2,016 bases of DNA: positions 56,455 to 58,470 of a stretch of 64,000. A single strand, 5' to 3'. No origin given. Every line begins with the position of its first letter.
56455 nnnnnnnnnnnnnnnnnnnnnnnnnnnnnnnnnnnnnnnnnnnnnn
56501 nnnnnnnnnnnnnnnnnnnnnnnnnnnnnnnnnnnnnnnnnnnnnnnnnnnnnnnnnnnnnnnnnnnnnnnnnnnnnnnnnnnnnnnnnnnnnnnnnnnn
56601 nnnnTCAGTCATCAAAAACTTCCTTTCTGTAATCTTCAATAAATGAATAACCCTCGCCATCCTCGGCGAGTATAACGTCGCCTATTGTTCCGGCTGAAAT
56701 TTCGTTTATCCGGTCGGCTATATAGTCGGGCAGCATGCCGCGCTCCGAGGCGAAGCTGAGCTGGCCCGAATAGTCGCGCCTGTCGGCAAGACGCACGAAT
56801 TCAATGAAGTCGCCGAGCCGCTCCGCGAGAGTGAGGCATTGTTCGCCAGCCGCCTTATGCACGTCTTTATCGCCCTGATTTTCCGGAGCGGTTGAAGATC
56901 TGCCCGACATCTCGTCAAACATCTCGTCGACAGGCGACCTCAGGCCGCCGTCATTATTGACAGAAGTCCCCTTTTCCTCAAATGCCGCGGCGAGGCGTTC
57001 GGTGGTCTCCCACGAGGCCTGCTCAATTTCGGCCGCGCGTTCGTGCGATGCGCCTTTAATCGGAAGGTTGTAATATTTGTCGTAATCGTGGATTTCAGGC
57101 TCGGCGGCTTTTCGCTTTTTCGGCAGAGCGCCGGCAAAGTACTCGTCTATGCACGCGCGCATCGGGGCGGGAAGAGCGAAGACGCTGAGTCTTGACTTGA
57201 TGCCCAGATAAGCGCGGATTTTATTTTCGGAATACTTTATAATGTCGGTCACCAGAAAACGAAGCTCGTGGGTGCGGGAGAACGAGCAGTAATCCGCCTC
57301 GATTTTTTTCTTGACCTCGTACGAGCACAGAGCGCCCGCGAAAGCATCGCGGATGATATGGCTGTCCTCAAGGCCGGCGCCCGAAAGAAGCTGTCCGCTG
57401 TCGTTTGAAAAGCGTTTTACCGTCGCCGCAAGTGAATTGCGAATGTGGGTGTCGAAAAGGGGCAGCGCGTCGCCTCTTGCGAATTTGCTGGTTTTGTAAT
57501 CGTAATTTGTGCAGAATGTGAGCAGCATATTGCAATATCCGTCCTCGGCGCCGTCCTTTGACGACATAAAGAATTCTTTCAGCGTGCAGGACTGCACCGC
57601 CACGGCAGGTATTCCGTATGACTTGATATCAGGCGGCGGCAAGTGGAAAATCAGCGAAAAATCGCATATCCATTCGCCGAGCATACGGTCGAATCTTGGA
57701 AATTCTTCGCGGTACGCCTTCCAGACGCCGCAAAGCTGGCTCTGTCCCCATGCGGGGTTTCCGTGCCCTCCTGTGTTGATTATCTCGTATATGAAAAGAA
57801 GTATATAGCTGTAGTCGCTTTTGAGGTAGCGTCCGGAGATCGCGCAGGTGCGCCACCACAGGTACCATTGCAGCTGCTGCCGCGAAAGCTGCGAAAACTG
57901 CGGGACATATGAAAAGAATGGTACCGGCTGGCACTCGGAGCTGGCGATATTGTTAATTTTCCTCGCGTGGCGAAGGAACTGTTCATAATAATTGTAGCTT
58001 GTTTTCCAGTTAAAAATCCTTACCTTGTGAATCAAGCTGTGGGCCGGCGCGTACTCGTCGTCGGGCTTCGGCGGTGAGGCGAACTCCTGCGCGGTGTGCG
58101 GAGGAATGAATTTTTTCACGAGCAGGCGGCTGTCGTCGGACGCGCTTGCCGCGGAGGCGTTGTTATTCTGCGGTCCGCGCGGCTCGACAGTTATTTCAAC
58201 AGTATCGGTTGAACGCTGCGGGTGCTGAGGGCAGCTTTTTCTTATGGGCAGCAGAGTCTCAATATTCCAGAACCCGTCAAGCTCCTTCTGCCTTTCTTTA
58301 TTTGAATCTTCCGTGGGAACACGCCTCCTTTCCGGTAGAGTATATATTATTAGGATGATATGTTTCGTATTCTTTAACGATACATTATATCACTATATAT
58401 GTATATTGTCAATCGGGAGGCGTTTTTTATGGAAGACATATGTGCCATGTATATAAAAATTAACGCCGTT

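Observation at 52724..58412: Three-gene operon: TerB-N/TerB-C protein + DUF2791 (BrxD-type) ATPase + Lhr-like DExH helicase, a Shango-like candidate anti-phage / DNA-processing system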

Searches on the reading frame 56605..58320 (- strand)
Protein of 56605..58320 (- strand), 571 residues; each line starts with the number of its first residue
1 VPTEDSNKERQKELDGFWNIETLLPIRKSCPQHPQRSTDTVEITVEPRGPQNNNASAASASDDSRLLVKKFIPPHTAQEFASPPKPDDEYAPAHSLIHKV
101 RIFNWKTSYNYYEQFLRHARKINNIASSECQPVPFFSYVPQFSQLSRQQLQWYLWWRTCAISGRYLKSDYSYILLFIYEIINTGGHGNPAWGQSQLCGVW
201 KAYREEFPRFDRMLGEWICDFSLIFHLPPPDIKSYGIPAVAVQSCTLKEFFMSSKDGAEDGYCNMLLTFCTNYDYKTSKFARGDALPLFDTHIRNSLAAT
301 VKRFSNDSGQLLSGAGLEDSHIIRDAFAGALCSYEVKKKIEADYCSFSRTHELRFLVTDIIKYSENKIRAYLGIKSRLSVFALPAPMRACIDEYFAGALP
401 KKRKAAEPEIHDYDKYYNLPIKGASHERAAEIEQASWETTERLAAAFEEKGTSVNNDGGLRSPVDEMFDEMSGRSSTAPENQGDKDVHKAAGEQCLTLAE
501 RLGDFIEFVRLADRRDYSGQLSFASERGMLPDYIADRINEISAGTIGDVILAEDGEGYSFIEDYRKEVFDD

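Call 3: search_protein_families(library=pfam, proteins=[window:56605-58119:-], max_evalue=0.01)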
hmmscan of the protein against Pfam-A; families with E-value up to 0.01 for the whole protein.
window:56605-58119:- (504 aa): 2 families
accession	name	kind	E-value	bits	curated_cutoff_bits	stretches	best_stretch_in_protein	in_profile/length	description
PF13208.11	TerB_N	-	8.4e-17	62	25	1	40-155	25-133/207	TerB N-terminal domain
PF15615.11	TerB_C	-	4.3e-08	33.9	26.3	1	359-501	21-147/148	TerB-C domain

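Call 4: search_protein_families(library=padloc, proteins=[window:56605-58119:-], max_evalue=0.01)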
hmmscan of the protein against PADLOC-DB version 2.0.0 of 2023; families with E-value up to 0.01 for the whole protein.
window:56605-58119:- (504 aa): 1 family
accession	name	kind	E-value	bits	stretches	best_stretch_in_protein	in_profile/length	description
PDLC03958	SngA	-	4e-44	150.1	1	40-501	75-523/528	-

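Call 5: search_protein_families(library=ncbifam, proteins=[window:56605-58119:-], max_evalue=0.01)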
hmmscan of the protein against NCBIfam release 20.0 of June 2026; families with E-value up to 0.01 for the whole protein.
window:56605-58119:- (504 aa): 0 families

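Call 15: find_homologous_proteins(query=window:56605-58320:-)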
Query window:56605-58320:- (571 aa): 761 proteins with E <= 0.001 among 8000 candidates; the best 120 are listed.
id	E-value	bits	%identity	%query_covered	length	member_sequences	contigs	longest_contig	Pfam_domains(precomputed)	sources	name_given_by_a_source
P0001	0.0e+0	1181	100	88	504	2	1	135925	PF13208.12,PF15615.12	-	-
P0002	6.1e-260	882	66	99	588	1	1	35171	PF13208.12,PF15615.12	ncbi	-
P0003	7.6e-237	805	61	99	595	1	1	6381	PF13208.12,PF15615.12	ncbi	-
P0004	7.3e-225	766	60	100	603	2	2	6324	PF13208.12,PF15615.12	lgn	-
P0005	1.7e-224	765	58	99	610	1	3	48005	PF13208.12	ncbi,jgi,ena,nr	ncbi:MAG: hypothetical protein GX057_00295 [Clostridiales bacterium]|nr:hypothetical protein [Clostr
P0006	3.6e-221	754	57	99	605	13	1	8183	PF13208.12,PF15615.12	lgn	-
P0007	5.3e-214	730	53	99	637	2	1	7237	PF13208.12,PF15615.12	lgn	-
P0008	8.3e-199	680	53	98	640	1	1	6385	PF13208.12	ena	-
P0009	2.9e-193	662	55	99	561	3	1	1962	PF13208.12,PF15615.12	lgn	-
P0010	2.4e-191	655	54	99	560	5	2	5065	PF13208.12,PF15615.12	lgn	-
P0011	6.5e-190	651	48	98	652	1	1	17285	PF13208.12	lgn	-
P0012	1.3e-185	636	53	98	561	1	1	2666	PF13208.12,PF15615.12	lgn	-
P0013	6.0e-181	621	50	99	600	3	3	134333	PF13208.12,PF15615.12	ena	-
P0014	4.0e-167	575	48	98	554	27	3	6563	PF13208.12,PF15615.12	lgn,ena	-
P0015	2.2e-165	570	49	98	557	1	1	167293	PF13208.12,PF15615.12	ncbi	-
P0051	1.8e-143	497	44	97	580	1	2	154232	PF13208.12,PF15615.12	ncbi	-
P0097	6.5e-136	472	45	91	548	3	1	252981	PF13208.12,PF15615.12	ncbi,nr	ncbi:MAG: TerB N-terminal domain-containing protein [Clostridia bacterium]|nr:TerB N-terminal domain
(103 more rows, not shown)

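Call 21: find_encoding_contigs(protein=P0002, flank=10000, max_places=3)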
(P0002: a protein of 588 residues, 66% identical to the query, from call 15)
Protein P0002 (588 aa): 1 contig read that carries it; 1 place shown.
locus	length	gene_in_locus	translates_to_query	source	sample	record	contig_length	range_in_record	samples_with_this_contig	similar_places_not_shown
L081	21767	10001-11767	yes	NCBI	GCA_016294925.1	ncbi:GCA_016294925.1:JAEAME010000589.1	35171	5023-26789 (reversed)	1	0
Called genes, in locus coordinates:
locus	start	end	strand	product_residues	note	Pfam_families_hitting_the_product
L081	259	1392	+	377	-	PF01098:FTSW_RODA_SPOVE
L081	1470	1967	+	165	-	PF16112:DUF4830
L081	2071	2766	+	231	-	PF01048:PNP_UDP_1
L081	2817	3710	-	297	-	PF12838:Fer4_7 (faint), PF25160:LdpA_Fe-S-bd (faint), PF13484:Fer4_16 (faint), PF00037:Fer4 (faint), PF12801:Fer4_5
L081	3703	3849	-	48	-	-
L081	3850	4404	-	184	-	PF00578:AhpC-TSA, PF08534:Redoxin, PF00085:Thioredoxin (faint)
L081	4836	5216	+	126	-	-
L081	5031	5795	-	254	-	PF01171:ATP_bind_3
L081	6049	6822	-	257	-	PF05175:MTS, PF02475:TRM5-TYW2_MTfase (faint), PF13847:Methyltransf_31 (weak), PF08241:Methyltransf_11 (faint), PF13649:Methyltransf_25 (weak)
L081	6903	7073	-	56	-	PF13237:Fer4_10, PF14697:Fer4_21, PF12838:Fer4_7, PF13187:Fer4_9, PF12797:Fer4_2, PF13237:Fer4_10 (weak), PF00037:Fer4, PF12837:Fer4_6, +4 more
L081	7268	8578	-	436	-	PF04468:PSP1, PF28472:PSP1_3rd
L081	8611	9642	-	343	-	PF13177:DNA_pol3_delta2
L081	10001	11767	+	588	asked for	PF13208:TerB_N, PF15615:TerB_C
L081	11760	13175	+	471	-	PF10923:BrxC_BrxD, PF13191:AAA_16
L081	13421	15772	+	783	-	PF04851:ResIII (weak), PF00270:DEAD, PF00271:Helicase_C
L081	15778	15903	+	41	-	-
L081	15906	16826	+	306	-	PF07751:Abi_2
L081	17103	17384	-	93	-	-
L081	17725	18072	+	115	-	-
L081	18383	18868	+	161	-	PF22811:Zn_ribbon_NrdR, PF03477:ATP-cone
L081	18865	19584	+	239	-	PF07505:DUF5131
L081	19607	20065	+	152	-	-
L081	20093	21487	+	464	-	PF20138:DUF6528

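Call 22: find_encoding_contigs(protein=P0005, flank=10000, max_places=2)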
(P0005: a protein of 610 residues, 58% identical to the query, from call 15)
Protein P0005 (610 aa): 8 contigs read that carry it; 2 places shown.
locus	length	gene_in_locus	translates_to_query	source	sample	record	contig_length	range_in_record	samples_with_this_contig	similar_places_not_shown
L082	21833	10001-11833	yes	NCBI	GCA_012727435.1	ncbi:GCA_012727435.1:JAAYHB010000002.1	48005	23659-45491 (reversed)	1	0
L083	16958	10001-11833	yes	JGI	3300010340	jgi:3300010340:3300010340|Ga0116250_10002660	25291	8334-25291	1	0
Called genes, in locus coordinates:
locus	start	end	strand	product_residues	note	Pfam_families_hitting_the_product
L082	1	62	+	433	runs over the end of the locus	PF07690:MFS_1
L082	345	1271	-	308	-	-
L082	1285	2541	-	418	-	PF02638:GHL10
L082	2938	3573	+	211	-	PF01066:CDP-OH_P_transf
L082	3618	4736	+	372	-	PF00248:Aldo_ket_red, PF13746:Fer4_18 (faint), PF12837:Fer4_6 (faint), PF13183:Fer4_8 (weak), PF13187:Fer4_9, PF13237:Fer4_10 (weak), PF13484:Fer4_16 (faint), PF13534:Fer4_17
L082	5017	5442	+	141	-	PF08973:TM1506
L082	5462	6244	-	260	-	PF01171:ATP_bind_3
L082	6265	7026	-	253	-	PF05175:MTS (weak), PF08241:Methyltransf_11 (faint), PF13649:Methyltransf_25 (faint)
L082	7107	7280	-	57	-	PF13183:Fer4_8 (faint), PF13237:Fer4_10 (weak), PF14697:Fer4_21 (weak), PF12838:Fer4_7, PF13187:Fer4_9, PF12797:Fer4_2 (weak), PF00037:Fer4, PF12837:Fer4_6 (weak), +2 more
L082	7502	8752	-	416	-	PF04468:PSP1, PF28472:PSP1_3rd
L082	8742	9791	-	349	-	PF13177:DNA_pol3_delta2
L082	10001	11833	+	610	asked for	PF13208:TerB_N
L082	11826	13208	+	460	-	PF10923:BrxC_BrxD, PF13191:AAA_16 (faint)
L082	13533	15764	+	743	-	PF00270:DEAD, PF04851:ResIII, PF00271:Helicase_C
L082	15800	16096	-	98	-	PF04977:DivIC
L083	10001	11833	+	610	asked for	PF13208:TerB_N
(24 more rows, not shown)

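Call 23: find_encoding_contigs(protein=P0013, flank=10000, max_places=2)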
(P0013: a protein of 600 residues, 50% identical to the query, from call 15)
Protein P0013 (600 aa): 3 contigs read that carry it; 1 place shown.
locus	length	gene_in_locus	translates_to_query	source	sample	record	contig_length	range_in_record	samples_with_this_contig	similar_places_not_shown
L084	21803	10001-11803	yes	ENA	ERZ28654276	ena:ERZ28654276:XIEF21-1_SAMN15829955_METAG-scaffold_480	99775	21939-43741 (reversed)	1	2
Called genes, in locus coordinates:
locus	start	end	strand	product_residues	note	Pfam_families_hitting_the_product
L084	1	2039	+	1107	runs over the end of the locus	PF16738:CBM26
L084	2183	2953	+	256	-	PF01171:ATP_bind_3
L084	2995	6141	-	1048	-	PF04542:Sigma70_r2, PF07638:Sigma70_ECF (faint), PF04545:Sigma70_r4, PF08281:Sigma70_r4_2, PF21347:DUF3108_like (faint)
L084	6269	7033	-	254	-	PF05175:MTS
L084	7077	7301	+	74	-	-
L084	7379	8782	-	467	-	PF04468:PSP1, PF28472:PSP1_3rd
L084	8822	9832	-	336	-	PF13177:DNA_pol3_delta2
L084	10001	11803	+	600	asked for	PF13208:TerB_N, PF15615:TerB_C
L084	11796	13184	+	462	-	PF10923:BrxC_BrxD, PF13191:AAA_16 (weak)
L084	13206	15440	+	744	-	PF00270:DEAD, PF04851:ResIII (weak), PF00271:Helicase_C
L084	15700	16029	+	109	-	-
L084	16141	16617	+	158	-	PF22811:Zn_ribbon_NrdR, PF03477:ATP-cone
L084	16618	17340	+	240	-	PF07505:DUF5131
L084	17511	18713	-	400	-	PF03600:CitMHS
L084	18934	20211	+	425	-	PF00999:Na_H_Exchanger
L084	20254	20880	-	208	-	PF01648:ACPS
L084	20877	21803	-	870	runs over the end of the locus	PF05345:He_PIG, PF22352:K319L-like_PKD, PF03442:CBM_X2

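Call 31: find_encoding_contigs(protein=P0015, flank=8000, max_places=1)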
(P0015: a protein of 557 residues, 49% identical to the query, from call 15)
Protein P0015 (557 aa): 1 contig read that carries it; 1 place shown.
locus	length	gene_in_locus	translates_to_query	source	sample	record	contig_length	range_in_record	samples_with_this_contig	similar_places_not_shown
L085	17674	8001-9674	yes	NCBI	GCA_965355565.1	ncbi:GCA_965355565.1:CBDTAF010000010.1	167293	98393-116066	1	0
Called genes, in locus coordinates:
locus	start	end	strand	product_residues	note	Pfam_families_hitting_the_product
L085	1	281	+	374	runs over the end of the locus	PF01098:FTSW_RODA_SPOVE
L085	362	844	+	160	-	PF16112:DUF4830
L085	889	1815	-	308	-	PF01569:PAP2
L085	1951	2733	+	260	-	PF01171:ATP_bind_3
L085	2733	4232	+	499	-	PF02074:Peptidase_M32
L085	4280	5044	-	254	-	PF05175:MTS, PF08241:Methyltransf_11 (faint), PF13649:Methyltransf_25 (weak)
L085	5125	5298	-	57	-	PF12797:Fer4_2 (weak), PF13237:Fer4_10, PF14697:Fer4_21, PF00037:Fer4, PF12838:Fer4_7, PF13187:Fer4_9, PF13484:Fer4_16 (weak), PF00037:Fer4, +7 more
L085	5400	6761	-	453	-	PF04468:PSP1, PF28472:PSP1_3rd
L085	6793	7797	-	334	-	PF13177:DNA_pol3_delta2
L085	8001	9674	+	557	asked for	PF13208:TerB_N, PF15615:TerB_C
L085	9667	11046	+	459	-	PF10923:BrxC_BrxD, PF13191:AAA_16 (weak)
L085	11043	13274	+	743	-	PF04851:ResIII (weak), PF00270:DEAD, PF00271:Helicase_C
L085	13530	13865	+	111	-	-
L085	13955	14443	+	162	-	PF22811:Zn_ribbon_NrdR, PF03477:ATP-cone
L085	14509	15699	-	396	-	PF03600:CitMHS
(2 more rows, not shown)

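Call 32: find_encoding_contigs(protein=P0097, flank=8000, max_places=1)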
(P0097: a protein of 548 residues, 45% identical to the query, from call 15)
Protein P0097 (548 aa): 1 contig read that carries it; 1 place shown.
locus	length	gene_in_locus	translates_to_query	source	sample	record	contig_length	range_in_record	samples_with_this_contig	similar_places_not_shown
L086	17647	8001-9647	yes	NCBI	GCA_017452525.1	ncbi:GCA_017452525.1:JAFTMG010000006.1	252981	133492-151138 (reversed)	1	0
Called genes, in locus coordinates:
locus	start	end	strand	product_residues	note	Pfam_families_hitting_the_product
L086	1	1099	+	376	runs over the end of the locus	PF04015:DUF362, PF25160:LdpA_Fe-S-bd (faint), PF12797:Fer4_2 (faint), PF12838:Fer4_7, PF12837:Fer4_6 (faint), PF13187:Fer4_9 (weak), PF13237:Fer4_10 (weak), PF14697:Fer4_21 (weak)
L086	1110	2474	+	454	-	PF03747:ADP_ribosyl_GH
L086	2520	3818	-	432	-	PF01381:HTH_3, PF12844:HTH_19 (weak), PF13384:HTH_23 (faint), PF13560:HTH_31 (faint)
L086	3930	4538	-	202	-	PF00486:Trans_reg_C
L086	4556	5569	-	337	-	PF01207:Dus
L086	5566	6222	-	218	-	-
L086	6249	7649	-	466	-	PF10396:TrmE_N, PF12631:MnmE_helical, PF00350:Dynamin_N (faint), PF01926:MMR_HSR1, PF02421:FeoB_N (weak)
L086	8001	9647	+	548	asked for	PF13208:TerB_N, PF15615:TerB_C (weak)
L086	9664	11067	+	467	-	PF10923:BrxC_BrxD, PF13191:AAA_16 (weak)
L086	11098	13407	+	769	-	PF04851:ResIII (weak), PF00270:DEAD, PF00271:Helicase_C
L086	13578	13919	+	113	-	PF01245:Ribosomal_L19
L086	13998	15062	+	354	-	-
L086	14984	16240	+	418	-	-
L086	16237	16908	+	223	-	PF00005:ABC_tran, PF13304:AAA_21 (faint)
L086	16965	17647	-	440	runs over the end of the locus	-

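Call 33: find_encoding_contigs(protein=P0051, flank=8000, max_places=1)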
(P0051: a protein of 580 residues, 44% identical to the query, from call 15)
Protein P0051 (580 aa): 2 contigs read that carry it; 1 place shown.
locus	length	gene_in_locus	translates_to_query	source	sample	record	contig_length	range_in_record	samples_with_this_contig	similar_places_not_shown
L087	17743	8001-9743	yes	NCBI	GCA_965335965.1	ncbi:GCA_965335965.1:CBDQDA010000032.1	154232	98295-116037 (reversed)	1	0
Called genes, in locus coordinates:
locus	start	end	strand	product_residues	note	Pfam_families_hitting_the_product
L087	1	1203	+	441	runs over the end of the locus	PF01523:PmbA_TldD_1st (weak), PF19290:PmbA_TldD_2nd (weak), PF19289:PmbA_TldD_3rd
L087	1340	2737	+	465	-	PF28494:GlyRS_ins_1 (weak), PF00587:tRNA-synt_2b, PF03129:HGTP_anticodon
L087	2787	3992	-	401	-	PF01381:HTH_3, PF12844:HTH_19, PF13384:HTH_23 (faint), PF13560:HTH_31 (weak)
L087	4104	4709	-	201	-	PF00486:Trans_reg_C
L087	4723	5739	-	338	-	PF01207:Dus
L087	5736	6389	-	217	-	-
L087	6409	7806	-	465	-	PF10396:TrmE_N, PF12631:MnmE_helical, PF03193:RsgA_GTPase (faint), PF00350:Dynamin_N (faint), PF01926:MMR_HSR1, PF02421:FeoB_N (weak)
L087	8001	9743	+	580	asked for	PF13208:TerB_N, PF15615:TerB_C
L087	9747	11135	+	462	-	PF10923:BrxC_BrxD, PF13191:AAA_16 (weak)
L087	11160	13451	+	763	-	PF00270:DEAD, PF04851:ResIII (weak), PF00271:Helicase_C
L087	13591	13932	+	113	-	PF01245:Ribosomal_L19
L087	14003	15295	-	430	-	-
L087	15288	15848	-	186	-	PF04542:Sigma70_r2, PF07638:Sigma70_ECF, PF08281:Sigma70_r4_2, PF04545:Sigma70_r4 (weak)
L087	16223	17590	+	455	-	PF01039:Carboxyl_trans, PF03255:ACCA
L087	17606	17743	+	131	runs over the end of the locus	-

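Call 41: search_protein_families(library=pfam, proteins=[L084:15700-16029:+], max_evalue=0.001)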
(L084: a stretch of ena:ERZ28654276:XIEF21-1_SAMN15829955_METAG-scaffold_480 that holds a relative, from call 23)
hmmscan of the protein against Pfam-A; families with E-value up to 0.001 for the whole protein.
L084:15700-16029:+ (109 aa): 1 family
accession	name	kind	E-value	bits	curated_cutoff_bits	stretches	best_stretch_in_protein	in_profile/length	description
PF20124.4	DUF6514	-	0.00084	19.9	23.9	0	65-98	59-92/94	Family of unknown function (DUF6514)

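Call 49: search_solved_structures(query=window:56605-58314:-, max_evalue=0.1)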
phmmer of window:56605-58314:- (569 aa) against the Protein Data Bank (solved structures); distinct sequences matched with E-value up to 0.1: 0.

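Call 56: find_encoding_contigs(protein=P0001, flank=3000, max_places=5)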
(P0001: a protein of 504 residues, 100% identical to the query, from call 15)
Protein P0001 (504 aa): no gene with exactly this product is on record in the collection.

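Call 66: predict_structure(alignment_id=A3)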
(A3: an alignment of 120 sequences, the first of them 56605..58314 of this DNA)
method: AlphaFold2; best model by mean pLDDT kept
length: 569 residues; sequences in the alignment: 120
mean_pLDDT: 84.5   pTM: 0.64
mean pLDDT of the five models: 84.5, 83.3, 83.1, 82.9, 82.7
residues with pLDDT >= 90: 347; 70-90: 106; 50-70: 63; < 50: 53
segments of 3 or more residues with pLDDT < 50: 50-63, 450-460, 466-491
pLDDT, mean of each block of 10 residues (from residue 1): 80 76 62 58 59 45 60 77 95 94 87 96 96 96 98 98 98 98 98 98 95 97 96 91 92 73 90 96 97 96 87 87 95 95 86 95 97 94 97 94 70 66 82 90 72 43 49 39 37 83 98 98 97 98 96 96 88
secondary structure, 60 per line:
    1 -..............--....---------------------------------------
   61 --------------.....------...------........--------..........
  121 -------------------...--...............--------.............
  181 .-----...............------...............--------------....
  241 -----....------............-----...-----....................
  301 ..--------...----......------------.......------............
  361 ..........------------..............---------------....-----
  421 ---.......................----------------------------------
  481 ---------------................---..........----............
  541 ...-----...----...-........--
elements in order: H2-15 H18-21 H75-79 E86-88 E95-102 H111-120 H145-159 H168-181 H187-201 H208-222 H237-240 H246-249 H256-267 H281-302 E318-323 E336-342 H349-370 H383-396 H412-415 H424-446 H496-511 H515-524 H529-543 E549-551 E556-558 H560-567
